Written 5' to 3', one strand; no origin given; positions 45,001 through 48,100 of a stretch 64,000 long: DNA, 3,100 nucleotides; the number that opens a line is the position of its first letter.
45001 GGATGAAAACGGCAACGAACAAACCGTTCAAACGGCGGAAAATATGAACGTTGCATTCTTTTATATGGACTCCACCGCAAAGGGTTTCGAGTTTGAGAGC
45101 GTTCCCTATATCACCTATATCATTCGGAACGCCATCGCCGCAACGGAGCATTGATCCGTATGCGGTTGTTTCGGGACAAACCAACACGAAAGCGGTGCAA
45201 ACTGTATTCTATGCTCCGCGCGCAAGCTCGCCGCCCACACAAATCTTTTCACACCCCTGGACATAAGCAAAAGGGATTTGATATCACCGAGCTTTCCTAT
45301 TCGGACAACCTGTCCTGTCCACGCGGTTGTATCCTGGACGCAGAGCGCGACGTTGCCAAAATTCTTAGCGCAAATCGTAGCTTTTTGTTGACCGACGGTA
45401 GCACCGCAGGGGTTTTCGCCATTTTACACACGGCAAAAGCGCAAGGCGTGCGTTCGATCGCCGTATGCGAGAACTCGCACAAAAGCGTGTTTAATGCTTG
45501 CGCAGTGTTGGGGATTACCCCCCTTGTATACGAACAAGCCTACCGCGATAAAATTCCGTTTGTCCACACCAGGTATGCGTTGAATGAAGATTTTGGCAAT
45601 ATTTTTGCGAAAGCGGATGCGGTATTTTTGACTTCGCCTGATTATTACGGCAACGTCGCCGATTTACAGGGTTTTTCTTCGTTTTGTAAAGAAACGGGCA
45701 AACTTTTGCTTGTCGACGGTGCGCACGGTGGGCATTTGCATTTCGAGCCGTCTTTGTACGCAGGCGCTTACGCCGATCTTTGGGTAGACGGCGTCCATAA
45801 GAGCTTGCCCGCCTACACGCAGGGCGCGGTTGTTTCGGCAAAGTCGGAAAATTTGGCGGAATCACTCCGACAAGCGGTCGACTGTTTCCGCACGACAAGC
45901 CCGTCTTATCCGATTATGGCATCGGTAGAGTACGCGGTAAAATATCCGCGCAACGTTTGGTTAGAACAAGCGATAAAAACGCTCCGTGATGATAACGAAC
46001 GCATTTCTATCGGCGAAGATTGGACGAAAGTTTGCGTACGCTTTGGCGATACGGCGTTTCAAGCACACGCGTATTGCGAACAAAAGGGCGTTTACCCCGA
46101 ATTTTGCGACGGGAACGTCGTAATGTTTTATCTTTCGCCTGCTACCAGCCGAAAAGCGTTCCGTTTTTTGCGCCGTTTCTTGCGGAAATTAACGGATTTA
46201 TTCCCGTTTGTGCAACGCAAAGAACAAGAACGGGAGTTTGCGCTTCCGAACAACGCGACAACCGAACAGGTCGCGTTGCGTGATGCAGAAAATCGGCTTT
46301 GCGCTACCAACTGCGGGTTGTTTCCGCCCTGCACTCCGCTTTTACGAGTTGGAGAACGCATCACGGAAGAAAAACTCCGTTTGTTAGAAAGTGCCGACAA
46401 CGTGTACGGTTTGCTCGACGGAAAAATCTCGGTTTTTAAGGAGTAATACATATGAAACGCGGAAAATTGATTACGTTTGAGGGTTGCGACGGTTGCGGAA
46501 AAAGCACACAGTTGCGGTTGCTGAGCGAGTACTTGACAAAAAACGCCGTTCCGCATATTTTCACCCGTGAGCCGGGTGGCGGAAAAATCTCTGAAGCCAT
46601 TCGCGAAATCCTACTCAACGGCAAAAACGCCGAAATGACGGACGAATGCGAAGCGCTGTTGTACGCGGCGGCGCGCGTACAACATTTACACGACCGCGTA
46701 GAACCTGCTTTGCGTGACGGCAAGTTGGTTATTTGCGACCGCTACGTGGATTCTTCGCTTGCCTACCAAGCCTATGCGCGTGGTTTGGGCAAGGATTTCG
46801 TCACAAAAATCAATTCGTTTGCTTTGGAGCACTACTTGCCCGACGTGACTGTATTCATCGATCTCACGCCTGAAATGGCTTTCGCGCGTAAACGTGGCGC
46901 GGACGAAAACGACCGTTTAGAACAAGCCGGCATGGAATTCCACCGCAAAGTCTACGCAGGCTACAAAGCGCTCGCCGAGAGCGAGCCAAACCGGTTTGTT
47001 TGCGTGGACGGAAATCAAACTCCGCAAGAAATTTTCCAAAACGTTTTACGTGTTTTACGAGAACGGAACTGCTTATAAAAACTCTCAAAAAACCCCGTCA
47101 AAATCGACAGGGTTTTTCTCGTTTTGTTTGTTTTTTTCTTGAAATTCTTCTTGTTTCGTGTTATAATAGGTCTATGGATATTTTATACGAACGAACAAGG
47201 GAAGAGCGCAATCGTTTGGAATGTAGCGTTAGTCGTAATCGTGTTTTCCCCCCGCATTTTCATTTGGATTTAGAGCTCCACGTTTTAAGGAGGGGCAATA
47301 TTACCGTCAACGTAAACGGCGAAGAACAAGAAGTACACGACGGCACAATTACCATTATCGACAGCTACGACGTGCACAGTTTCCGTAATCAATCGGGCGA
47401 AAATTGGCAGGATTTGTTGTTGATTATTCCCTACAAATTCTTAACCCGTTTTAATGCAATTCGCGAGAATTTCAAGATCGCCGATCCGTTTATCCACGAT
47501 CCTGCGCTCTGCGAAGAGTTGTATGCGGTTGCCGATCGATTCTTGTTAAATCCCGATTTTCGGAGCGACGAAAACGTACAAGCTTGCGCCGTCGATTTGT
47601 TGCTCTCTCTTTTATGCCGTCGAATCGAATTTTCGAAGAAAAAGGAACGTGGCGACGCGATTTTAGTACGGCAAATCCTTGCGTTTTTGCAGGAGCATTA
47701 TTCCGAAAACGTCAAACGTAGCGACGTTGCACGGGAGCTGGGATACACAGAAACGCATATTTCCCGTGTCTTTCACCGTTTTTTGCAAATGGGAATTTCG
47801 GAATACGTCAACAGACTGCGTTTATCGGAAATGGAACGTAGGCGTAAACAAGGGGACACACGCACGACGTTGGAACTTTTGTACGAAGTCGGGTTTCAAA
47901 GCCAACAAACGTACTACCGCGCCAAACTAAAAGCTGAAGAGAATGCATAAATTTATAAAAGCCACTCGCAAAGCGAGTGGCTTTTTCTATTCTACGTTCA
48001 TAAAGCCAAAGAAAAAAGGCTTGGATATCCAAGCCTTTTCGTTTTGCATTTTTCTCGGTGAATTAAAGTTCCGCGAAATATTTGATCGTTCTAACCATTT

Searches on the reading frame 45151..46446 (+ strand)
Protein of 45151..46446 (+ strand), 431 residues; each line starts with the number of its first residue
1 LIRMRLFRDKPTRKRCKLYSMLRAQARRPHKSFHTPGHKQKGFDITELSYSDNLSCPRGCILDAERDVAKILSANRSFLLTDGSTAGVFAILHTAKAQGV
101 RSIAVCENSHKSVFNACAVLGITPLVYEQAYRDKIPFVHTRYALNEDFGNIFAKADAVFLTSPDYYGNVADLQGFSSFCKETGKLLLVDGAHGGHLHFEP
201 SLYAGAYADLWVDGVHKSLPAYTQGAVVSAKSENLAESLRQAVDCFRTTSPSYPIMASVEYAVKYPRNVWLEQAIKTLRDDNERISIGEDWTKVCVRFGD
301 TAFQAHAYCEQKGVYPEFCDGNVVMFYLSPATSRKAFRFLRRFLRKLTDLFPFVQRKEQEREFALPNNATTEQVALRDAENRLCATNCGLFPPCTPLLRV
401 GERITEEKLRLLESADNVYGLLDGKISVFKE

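Call 21: search_protein_families(library=pfam, proteins=[window:45151-46446:+])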
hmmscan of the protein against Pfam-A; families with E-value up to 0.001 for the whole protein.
window:45151-46446:+ (431 aa): 3 families
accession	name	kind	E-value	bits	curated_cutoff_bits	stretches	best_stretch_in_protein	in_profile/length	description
PF01276.26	OKR_DC_1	-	4.7e-32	111.7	27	1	44-269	50-294/417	Orn/Lys/Arg decarboxylase, major domain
PF03711.20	OKR_DC_1_C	-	0.00024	21.8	24.2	1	368-410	60-102/132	Orn/Lys/Arg decarboxylase, C-terminal domain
PF00155.27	Aminotran_1_2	-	0.00093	18.9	19.7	0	61-222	44-224/361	Aminotransferase class I and II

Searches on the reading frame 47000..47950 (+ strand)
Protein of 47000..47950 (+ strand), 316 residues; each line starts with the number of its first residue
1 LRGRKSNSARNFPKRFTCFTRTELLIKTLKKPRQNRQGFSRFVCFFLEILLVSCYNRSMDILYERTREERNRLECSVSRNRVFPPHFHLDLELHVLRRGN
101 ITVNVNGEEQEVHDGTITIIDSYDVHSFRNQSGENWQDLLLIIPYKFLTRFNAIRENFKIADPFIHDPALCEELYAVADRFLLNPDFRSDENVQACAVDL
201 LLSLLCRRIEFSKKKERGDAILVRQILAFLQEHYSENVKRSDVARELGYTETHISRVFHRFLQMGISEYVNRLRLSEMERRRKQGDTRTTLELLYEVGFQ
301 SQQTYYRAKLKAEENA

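Call 22: search_protein_families(library=pfam, proteins=[window:47000-47950:+])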
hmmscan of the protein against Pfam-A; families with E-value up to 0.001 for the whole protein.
window:47000-47950:+ (316 aa): 4 families
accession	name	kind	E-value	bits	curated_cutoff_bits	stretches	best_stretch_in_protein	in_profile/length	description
PF02311.25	AraC_binding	-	2e-10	41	21.1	1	80-180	13-115/135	AraC-like ligand binding domain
PF12833.13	HTH_18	-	9.6e-09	35.9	33.6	1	244-308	2-65/80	Helix-turn-helix domain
PF07883.17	Cupin_2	-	1.1e-07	31.9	27.2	1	81-134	9-62/70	Cupin domain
PF00165.29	HTH_AraC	-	2.6e-06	27.9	26.6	1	230-271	1-42/42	Bacterial regulatory helix-turn-helix proteins, AraC family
